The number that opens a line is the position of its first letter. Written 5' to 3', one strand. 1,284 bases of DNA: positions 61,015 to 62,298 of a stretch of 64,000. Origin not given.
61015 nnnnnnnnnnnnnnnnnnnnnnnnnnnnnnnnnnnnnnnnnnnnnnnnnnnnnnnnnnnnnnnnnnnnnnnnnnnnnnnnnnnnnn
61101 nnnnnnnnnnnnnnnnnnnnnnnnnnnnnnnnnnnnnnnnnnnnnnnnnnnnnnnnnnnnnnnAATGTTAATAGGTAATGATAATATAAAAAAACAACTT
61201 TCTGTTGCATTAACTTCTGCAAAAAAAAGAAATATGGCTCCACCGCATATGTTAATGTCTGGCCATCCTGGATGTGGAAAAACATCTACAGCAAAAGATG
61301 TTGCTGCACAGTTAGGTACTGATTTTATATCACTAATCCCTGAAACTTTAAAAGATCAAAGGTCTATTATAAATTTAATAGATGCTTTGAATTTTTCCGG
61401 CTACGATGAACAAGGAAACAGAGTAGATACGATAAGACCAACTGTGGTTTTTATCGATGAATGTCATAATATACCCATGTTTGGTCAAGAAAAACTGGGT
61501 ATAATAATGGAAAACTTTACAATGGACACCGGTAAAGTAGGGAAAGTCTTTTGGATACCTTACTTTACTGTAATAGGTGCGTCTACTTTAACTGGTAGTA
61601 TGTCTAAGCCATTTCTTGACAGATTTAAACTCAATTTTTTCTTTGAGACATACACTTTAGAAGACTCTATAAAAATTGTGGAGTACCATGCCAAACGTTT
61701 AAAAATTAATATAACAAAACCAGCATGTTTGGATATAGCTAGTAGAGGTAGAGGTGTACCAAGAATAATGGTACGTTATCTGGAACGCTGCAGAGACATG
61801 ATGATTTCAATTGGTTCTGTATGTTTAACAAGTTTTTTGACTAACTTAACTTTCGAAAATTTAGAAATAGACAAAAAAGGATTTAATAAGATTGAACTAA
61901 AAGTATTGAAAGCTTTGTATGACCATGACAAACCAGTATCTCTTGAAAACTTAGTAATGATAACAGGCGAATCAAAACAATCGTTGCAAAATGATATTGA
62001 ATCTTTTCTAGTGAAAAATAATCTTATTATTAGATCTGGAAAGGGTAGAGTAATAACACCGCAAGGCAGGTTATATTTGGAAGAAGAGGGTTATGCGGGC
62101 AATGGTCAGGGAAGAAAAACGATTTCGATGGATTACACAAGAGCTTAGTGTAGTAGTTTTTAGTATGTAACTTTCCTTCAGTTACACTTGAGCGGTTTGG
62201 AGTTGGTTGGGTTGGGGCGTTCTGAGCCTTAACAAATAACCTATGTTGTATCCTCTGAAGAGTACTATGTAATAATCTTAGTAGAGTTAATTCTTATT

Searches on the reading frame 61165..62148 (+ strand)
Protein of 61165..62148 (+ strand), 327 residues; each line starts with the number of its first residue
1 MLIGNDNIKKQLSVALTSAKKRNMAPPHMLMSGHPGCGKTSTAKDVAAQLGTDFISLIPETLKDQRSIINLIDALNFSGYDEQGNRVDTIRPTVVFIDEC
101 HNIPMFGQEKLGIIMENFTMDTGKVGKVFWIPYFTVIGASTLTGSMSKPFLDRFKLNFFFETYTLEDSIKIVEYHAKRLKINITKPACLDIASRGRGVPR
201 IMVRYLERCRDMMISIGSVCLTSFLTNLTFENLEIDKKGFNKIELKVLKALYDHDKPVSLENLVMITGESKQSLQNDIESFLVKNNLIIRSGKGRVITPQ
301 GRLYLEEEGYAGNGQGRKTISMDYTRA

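Call 83: search_protein_families(library=pfam, proteins=[window:61165-62148:+], max_evalue=0.001)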
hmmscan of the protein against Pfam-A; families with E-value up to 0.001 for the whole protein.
window:61165-62148:+ (327 aa): 9 families
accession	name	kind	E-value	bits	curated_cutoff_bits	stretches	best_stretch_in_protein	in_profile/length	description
PF05496.18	RuvB_N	-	1.7e-20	73.8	27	1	3-156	10-155/159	Holliday junction DNA helicase RuvB P-loop domain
PF05491.19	RuvB_C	-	2.8e-16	59.7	24.7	1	237-306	1-72/72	RuvB C-terminal winged helix domain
PF00004.35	AAA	-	4e-12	47.2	21.2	1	29-161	1-130/131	ATPase family associated with various cellular activities (AAA)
PF17864.7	AAA_lid_4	-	8.6e-11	41.9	27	1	163-236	1-74/74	RuvB AAA lid domain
PF05673.19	DUF815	-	3.4e-05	23.6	23.8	0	2-74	30-101/249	Protein of unknown function (DUF815)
PF06414.18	Zeta_toxin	-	0.00053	19.9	22.3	1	20-64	8-56/199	Zeta toxin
PF13173.12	AAA_14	-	0.00059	20.3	27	0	29-108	5-79/129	AAA domain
PF13191.12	AAA_16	-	0.0008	20.4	32.6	0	11-53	11-51/167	AAA ATPase domain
PF07728.20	AAA_5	-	0.00083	19.8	22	0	28-154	1-139/139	AAA domain (dynein-related subfamily)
